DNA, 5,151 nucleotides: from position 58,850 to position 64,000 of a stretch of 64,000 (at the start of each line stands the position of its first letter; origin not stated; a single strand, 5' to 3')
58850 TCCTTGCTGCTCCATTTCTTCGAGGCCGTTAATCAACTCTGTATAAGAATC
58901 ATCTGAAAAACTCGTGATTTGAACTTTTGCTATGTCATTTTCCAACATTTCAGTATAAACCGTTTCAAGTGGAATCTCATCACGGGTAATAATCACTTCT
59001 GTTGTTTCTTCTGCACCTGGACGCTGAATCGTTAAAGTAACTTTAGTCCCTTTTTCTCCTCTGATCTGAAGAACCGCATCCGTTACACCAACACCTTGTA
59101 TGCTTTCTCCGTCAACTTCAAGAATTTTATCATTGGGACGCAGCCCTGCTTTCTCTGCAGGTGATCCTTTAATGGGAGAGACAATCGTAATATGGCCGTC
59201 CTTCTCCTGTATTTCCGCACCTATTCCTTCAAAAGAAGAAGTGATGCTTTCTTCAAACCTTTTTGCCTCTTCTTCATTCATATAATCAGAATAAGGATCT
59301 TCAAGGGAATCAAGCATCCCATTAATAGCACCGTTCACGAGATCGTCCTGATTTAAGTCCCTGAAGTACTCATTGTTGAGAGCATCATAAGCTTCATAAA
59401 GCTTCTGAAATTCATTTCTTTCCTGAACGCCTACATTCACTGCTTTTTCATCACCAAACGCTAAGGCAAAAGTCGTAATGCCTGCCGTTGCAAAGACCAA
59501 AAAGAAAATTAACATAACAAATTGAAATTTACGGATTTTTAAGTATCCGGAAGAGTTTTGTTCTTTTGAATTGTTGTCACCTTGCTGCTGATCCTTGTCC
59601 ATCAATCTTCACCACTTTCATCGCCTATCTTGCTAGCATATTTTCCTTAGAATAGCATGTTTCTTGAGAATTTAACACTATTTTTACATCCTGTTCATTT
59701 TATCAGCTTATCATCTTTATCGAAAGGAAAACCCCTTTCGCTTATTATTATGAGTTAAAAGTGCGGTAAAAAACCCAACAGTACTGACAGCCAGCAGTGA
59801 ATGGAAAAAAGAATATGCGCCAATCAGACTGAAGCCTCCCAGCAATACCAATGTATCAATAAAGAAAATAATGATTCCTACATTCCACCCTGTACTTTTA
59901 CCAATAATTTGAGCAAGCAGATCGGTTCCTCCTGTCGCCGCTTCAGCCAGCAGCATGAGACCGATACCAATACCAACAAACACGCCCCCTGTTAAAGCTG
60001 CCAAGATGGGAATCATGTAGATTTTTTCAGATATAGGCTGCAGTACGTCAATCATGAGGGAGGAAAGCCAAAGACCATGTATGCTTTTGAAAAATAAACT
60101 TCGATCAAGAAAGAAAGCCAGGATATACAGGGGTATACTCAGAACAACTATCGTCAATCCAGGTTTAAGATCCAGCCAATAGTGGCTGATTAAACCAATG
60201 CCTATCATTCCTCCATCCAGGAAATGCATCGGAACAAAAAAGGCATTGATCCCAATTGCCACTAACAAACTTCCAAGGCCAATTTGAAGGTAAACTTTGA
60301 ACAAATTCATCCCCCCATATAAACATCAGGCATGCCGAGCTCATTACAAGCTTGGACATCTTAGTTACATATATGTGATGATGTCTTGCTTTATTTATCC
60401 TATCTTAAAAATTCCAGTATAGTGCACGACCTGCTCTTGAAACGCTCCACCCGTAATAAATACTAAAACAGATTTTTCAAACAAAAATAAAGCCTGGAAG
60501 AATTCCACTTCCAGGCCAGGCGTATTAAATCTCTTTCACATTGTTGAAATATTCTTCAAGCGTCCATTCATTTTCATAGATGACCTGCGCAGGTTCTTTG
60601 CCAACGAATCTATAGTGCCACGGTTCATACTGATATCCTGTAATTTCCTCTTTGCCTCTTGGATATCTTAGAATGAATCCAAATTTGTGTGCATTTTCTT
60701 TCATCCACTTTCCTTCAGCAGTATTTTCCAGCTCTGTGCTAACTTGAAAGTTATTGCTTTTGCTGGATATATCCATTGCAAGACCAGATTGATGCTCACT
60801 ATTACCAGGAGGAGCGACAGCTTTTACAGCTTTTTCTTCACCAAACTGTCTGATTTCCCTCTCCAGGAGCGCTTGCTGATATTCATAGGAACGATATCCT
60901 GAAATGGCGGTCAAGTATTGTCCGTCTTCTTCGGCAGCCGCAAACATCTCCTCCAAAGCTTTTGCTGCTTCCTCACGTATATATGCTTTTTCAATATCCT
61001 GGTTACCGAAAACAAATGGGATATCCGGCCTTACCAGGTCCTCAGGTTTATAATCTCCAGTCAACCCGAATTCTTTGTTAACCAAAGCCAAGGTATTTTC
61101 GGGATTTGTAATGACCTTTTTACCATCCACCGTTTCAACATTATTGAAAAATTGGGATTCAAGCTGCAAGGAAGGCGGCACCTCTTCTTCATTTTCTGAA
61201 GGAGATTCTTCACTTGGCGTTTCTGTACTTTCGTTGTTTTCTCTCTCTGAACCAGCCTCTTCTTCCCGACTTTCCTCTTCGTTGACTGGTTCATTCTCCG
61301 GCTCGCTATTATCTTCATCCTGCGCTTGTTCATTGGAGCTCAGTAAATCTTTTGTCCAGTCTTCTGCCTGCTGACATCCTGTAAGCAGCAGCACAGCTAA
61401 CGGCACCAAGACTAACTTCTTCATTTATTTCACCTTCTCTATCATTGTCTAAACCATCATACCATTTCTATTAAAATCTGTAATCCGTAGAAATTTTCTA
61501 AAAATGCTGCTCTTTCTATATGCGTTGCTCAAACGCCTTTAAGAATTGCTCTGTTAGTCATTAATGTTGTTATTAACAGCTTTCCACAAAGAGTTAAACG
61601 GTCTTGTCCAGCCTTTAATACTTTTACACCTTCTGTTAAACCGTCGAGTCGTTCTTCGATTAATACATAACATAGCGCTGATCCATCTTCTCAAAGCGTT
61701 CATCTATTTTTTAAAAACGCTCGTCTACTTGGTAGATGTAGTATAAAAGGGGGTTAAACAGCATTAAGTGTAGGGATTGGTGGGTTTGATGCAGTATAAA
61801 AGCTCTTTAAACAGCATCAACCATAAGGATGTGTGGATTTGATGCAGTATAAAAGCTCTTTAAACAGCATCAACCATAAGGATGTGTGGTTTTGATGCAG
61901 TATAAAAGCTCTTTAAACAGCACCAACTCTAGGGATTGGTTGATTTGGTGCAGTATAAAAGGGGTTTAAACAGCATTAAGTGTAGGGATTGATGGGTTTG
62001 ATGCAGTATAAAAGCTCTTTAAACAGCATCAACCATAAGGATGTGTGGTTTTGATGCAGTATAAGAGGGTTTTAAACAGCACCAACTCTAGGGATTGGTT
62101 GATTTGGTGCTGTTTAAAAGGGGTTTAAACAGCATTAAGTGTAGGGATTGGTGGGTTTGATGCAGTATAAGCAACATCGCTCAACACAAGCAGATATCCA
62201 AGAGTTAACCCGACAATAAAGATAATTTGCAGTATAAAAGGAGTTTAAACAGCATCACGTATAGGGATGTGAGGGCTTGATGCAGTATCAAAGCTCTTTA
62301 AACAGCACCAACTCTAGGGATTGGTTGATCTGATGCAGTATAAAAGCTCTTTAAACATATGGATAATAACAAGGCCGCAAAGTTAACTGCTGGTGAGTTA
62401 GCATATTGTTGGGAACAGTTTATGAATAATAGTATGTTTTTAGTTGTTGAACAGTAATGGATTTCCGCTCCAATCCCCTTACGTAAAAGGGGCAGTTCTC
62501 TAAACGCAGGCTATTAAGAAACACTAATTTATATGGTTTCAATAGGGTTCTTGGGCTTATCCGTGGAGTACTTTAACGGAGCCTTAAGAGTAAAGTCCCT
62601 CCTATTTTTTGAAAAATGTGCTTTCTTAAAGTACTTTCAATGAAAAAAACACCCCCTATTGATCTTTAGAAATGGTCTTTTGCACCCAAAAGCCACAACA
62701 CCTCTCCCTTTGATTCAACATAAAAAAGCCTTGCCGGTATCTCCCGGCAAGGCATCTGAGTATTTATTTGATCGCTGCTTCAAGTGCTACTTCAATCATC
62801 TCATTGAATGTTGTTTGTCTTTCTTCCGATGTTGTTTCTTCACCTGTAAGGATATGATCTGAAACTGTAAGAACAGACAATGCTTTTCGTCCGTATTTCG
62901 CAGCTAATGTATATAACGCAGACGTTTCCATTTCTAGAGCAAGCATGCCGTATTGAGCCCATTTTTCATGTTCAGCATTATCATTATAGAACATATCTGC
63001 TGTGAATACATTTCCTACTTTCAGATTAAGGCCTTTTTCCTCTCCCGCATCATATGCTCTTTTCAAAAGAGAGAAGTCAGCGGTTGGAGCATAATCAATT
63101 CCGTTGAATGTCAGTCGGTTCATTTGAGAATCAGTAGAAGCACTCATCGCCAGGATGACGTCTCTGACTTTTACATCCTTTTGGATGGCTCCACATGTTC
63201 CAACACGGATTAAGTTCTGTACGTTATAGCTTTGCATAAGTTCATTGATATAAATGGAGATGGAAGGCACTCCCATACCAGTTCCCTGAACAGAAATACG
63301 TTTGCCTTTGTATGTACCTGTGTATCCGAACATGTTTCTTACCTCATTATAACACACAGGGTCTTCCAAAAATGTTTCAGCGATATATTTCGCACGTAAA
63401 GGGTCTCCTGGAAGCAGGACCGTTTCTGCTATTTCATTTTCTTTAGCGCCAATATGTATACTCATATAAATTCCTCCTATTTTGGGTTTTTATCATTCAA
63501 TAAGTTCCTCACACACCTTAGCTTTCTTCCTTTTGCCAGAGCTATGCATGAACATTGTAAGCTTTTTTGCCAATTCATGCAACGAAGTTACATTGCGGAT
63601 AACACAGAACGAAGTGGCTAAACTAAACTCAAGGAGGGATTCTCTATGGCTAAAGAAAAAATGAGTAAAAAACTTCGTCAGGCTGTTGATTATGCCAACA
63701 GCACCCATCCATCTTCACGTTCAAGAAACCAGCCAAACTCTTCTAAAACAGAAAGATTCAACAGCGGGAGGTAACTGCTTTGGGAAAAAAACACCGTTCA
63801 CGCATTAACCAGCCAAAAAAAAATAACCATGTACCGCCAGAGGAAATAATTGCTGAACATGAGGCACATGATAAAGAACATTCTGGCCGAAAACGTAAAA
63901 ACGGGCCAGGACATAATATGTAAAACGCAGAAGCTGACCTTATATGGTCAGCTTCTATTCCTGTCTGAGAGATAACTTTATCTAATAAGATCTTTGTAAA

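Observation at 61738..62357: Strictly 53-bp-periodic, 12-unit hairpin array: CRISPR-sized but not CRISPR-like in content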

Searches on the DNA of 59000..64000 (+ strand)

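Call 5: search_rna_families(source=window, start=59000, end=64000, threshold=evalue, max_evalue=1)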
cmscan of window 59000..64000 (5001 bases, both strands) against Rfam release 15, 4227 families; matches with E-value up to 1: 1.
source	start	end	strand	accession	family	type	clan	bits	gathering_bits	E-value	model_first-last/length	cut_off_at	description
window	60484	60558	-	RF00111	SdsR_RyeB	Gene; sRNA;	CL00105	29.4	38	0.024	1-100/100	no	SdsR_RyeB RNA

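Call 34: search_dna_similar(query=window:61738-62357:+, collection=plasmids, mode=distant, max_evalue=0.01)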
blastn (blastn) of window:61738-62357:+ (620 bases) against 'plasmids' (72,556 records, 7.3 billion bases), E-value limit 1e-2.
No match.
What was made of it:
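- There is no plasmid match (call 34).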

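Call 35: search_dna_similar(query=window:61738-62357:+, collection=phages, mode=distant, max_evalue=0.01)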
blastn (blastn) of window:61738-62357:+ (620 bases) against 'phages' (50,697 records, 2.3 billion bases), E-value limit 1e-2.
No match.
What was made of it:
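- On CRISPR array: blastn (word 11) of the whole array against 50,697 phage and 72,556 plasmid records found no match at E<=0.01 (calls 34, 35).
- There is no phage or plasmid match (calls 34, 35).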

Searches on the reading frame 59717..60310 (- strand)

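Call 48: search_protein_families(library=pfam, max_evalue=1, proteins=[window:59717-60310:-])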
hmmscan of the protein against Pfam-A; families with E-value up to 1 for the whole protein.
window:59717-60310:- (197 aa): 1 family
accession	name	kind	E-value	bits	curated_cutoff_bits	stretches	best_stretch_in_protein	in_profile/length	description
PF02588.21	YitT_membrane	-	1.5e-35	122.9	24.3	1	7-186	2-181/205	Uncharacterised 5xTM membrane BCR, YitT family COG1284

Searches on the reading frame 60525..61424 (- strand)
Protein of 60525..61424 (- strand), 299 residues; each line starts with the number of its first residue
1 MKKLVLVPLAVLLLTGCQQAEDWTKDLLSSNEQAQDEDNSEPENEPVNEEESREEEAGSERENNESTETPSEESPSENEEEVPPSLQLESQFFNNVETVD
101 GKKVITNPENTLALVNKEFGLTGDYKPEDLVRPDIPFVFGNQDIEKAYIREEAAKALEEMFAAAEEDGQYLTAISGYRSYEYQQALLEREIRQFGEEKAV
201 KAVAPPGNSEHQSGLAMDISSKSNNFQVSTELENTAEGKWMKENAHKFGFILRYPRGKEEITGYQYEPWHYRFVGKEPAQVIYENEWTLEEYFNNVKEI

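Call 15: find_encoding_contigs(protein=window:60525-61424:-, flank=4000, max_places=10)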
Protein window:60525-61424:- (299 aa): no gene with exactly this product is on record in the collection.

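Call 18: find_homologous_proteins(query=window:60525-61424:-, max_evalue=1e-20)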
Query window:60525-61424:- (299 aa): 7126 proteins with E <= 1e-20 among 8000 candidates; the best 120 are listed.
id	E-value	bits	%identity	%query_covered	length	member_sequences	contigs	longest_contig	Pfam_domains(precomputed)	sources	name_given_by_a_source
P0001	3.1e-192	655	100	100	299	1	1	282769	PF02557.23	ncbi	ncbi:MAG: M15 family metallopeptidase [Bacillota bacterium]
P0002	1.9e-159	548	82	100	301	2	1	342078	PF02557.23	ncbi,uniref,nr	ncbi:M15 family metallopeptidase [Bacillus sp. P14.5]|uniref:M15 family metallopeptidase n=1 Tax=Bac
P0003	7.1e-154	529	79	100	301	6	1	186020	PF02557.23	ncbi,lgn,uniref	ncbi:M15 family metallopeptidase [Rossellomorea vietnamensis]|uniref:M15 family metallopeptidase n=1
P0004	5.5e-146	504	77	100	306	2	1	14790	PF02557.23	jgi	jgi:zinc D-Ala-D-Ala carboxypeptidase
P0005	3.6e-144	498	76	100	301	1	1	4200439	PF02557.23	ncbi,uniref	ncbi:M15 family metallopeptidase [Bacillus sp. SCS-153A]|uniref:M15 family metallopeptidase n=1 Tax=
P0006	2.8e-143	495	75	100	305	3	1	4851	PF02557.23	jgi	jgi:zinc D-Ala-D-Ala carboxypeptidase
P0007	3.7e-143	494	75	100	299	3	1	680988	PF02557.23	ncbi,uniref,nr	ncbi:D-Ala-D-Ala carboxypeptidase VanY [Bacillus sp. SG-1]|uniref:D-Ala-D-Ala carboxypeptidase VanY 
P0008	2.0e-140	485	72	100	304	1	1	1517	PF02557.23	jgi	jgi:zinc D-Ala-D-Ala carboxypeptidase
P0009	2.4e-136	472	73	100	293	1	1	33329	PF02557.23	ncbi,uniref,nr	ncbi:D-alanyl-D-alanine carboxypeptidase family protein [Bacillus salacetis]|uniref:D-alanyl-D-alani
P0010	1.2e-135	470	71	100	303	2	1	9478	PF02557.23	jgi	jgi:zinc D-Ala-D-Ala carboxypeptidase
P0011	3.3e-115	403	63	100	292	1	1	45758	PF02557.23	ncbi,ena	-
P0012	2.7e-114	400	62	100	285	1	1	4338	PF02557.23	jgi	jgi:zinc D-Ala-D-Ala carboxypeptidase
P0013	3.0e-114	399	63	100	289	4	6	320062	PF02557.23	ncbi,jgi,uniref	ncbi:M15 family metallopeptidase [Bacillus seohaeanensis]|jgi:zinc D-Ala-D-Ala carboxypeptidase|unir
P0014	3.3e-114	399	62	100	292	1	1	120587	PF02557.23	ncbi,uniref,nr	ncbi:M15 family metallopeptidase [Rossellomorea aquimaris]|uniref:M15 family metallopeptidase n=1 Ta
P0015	1.0e-113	398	63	100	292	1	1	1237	PF02557.23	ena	-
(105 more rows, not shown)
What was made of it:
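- The window comes from a MAG with a single assembly (call 18).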

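Call 19: find_encoding_contigs(protein=P0002, flank=5000, max_places=2)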
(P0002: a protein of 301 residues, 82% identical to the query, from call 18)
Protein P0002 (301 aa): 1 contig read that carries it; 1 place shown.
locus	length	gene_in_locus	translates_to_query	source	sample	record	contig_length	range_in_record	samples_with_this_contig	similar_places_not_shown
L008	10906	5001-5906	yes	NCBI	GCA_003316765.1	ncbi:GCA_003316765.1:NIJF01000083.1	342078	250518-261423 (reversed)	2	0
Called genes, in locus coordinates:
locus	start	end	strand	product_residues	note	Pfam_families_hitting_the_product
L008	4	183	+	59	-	PF14162:YozD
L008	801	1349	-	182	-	PF10720:DUF2515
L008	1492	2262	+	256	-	PF07070:Spo0M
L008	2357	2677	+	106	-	-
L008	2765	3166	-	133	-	-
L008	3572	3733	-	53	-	-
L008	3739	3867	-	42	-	-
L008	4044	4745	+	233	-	PF01048:PNP_UDP_1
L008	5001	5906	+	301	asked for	PF02557:VanY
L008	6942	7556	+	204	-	PF02588:YitT_membrane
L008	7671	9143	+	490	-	PF22694:CtpB_N-like, PF00595:PDZ, PF13180:PDZ_2, PF17820:PDZ_6, PF03572:Peptidase_S41, PF01471:PG_binding_1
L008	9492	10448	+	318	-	PF03816:LytR_cpsA_psr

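Call 20: find_encoding_contigs(protein=P0003, flank=5000, max_places=3)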
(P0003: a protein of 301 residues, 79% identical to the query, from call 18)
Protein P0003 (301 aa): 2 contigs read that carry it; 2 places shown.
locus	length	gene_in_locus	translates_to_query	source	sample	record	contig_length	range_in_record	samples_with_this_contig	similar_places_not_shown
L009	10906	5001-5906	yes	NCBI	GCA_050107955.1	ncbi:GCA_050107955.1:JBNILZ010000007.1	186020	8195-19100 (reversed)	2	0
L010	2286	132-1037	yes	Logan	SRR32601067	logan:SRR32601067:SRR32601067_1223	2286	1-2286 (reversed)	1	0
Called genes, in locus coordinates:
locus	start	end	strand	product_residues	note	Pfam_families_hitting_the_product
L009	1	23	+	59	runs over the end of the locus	PF14162:YozD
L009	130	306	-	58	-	-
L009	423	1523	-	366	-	PF10720:DUF2515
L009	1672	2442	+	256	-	PF07070:Spo0M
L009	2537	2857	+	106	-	-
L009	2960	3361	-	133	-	-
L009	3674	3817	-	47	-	PF27057:YoyE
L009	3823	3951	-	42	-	-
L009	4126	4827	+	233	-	PF01048:PNP_UDP_1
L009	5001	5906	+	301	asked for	PF02557:VanY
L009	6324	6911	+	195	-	PF02588:YitT_membrane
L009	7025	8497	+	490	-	PF22694:CtpB_N-like, PF00595:PDZ, PF13180:PDZ_2, PF17820:PDZ_6, PF03572:Peptidase_S41, PF01471:PG_binding_1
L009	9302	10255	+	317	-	PF03816:LytR_cpsA_psr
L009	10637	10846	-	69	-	-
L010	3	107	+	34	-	?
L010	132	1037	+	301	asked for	PF02557:VanY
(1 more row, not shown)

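Call 21: find_encoding_contigs(protein=P0005, flank=5000, max_places=2)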
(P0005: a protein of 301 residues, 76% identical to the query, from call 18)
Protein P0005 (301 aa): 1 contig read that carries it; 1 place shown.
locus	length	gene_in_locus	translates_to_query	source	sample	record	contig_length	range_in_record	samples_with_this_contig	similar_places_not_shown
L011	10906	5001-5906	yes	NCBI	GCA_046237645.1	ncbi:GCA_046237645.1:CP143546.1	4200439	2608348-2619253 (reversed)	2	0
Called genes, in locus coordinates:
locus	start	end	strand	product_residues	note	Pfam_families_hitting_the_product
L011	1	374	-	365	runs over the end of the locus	PF10720:DUF2515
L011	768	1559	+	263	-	PF00069:Pkinase, PF07714:PK_Tyr_Ser-Thr, PF01636:APH (faint), PF01163:RIO1 (weak)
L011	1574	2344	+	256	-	PF07070:Spo0M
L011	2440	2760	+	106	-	-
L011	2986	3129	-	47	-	PF27057:YoyE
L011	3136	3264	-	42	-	-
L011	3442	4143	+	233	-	PF01048:PNP_UDP_1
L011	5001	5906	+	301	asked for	PF02557:VanY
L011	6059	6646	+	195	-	PF02588:YitT_membrane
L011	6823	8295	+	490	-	PF22694:CtpB_N-like, PF00595:PDZ, PF13180:PDZ_2, PF17820:PDZ_6, PF03572:Peptidase_S41, PF01471:PG_binding_1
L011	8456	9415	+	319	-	PF03816:LytR_cpsA_psr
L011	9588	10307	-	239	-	PF04326:SLFN_AlbA_2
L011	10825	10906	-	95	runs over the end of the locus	PF08241:Methyltransf_11 (weak), PF08242:Methyltransf_12 (weak), PF13489:Methyltransf_23 (weak), PF13847:Methyltransf_31 (weak)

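Call 57: find_encoding_contigs(protein=P0004, flank=10000, max_places=2)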
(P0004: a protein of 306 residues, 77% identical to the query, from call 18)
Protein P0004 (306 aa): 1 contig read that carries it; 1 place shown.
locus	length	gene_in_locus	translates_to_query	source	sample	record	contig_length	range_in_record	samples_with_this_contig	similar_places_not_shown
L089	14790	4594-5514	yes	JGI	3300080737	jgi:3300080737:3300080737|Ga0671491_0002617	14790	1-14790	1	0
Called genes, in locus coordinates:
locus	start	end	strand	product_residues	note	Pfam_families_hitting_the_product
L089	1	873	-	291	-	?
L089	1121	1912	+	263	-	PF00069:Pkinase, PF07714:PK_Tyr_Ser-Thr, PF01636:APH (faint)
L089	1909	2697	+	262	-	PF07070:Spo0M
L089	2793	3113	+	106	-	-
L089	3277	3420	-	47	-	PF27057:YoyE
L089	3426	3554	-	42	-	-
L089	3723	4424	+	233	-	PF01048:PNP_UDP_1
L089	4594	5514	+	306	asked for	PF02557:VanY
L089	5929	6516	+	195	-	PF02588:YitT_membrane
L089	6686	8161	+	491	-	PF22694:CtpB_N-like, PF00595:PDZ, PF13180:PDZ_2, PF17820:PDZ_6, PF03572:Peptidase_S41, PF01471:PG_binding_1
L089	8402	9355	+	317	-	PF03816:LytR_cpsA_psr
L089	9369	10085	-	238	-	PF04326:SLFN_AlbA_2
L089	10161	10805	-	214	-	PF05175:MTS, PF01209:Ubie_methyltran (weak), PF13489:Methyltransf_23, PF13847:Methyltransf_31, PF08241:Methyltransf_11, PF08242:Methyltransf_12, PF13649:Methyltransf_25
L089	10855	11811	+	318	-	PF02492:cobW, PF07683:CobW_C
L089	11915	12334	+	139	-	PF22381:Staph_reg_Sar_Rot, PF01047:MarR, PF12802:MarR_2 (weak), PF13463:HTH_27, PF13601:HTH_34 (weak)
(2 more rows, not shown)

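Call 58: find_encoding_contigs(protein=P0007, flank=10000, max_places=2)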
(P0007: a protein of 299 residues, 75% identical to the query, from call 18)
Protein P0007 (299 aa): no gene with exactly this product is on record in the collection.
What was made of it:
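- Tried and rejected: P0007 was not on record either (call 58).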

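Call 59: find_encoding_contigs(protein=P0009, flank=10000, max_places=2)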
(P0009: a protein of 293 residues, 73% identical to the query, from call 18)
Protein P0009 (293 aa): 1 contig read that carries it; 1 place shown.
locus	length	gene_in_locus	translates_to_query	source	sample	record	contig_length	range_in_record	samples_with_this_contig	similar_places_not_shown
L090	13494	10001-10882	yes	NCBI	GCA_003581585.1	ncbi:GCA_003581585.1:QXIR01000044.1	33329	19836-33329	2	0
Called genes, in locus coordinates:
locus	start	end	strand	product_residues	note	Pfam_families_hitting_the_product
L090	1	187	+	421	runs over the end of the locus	PF04389:Peptidase_M28 (weak), PF01546:Peptidase_M20, PF07687:M20_dimer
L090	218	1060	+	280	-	PF13673:Acetyltransf_10 (faint), PF00583:Acetyltransf_1, PF23209:IDM1_C (weak)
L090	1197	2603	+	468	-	PF04055:Radical_SAM, PF12544:LAM_C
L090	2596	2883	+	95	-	PF14122:YokU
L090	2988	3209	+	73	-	PF06855:YozE_SAM_like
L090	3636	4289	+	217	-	PF27191:YodN_N, PF27175:YodN_2nd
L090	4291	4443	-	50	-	-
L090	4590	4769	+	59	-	PF14162:YozD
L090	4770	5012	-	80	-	-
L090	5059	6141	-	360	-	PF10720:DUF2515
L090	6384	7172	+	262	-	PF00069:Pkinase, PF07714:PK_Tyr_Ser-Thr, PF01636:APH (faint)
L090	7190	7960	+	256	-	PF07070:Spo0M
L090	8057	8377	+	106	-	-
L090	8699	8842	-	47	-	PF27057:YoyE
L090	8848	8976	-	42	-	-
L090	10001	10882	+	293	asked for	PF02557:VanY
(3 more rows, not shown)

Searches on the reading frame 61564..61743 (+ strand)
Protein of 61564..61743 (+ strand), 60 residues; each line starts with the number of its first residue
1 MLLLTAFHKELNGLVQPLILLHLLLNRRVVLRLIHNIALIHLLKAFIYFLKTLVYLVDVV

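Call 48: search_protein_families(library=pfam, max_evalue=1, proteins=[window:61564-61743:+])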
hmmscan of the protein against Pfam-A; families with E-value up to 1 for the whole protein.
seq(60 aa): 1 family
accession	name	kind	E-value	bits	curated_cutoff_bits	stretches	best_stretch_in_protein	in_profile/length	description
PF19621.4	DUF6126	-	0.082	12.8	25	1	26-50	9-33/40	Family of unknown function (DUF6126)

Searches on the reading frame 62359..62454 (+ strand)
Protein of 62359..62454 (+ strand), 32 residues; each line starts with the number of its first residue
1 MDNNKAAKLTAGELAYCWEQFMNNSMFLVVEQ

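Call 48: search_protein_families(library=pfam, max_evalue=1, proteins=[window:62359-62454:+])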
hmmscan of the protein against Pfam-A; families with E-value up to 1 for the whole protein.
seq(32 aa): 1 family
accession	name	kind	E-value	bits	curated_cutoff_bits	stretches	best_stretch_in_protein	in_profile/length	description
PF11553.14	DUF3231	-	0.039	14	29.6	1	4-30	8-34/165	Protein of unknown function (DUF3231)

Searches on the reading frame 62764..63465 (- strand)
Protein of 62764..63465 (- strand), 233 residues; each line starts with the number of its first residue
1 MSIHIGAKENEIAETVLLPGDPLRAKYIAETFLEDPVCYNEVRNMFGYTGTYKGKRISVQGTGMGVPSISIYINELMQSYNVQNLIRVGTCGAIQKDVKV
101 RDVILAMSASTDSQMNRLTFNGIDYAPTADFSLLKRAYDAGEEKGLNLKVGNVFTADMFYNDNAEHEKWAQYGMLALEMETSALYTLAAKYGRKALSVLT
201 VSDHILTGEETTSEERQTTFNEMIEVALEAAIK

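Call 16: find_encoding_contigs(protein=window:62764-63465:-, flank=4000, max_places=10)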
Protein window:62764-63465:- (233 aa): no gene with exactly this product is on record in the collection.
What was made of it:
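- Tried and rejected: Exact-protein look-ups of the window's VanY and deoD were not on record (calls 15, 16).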
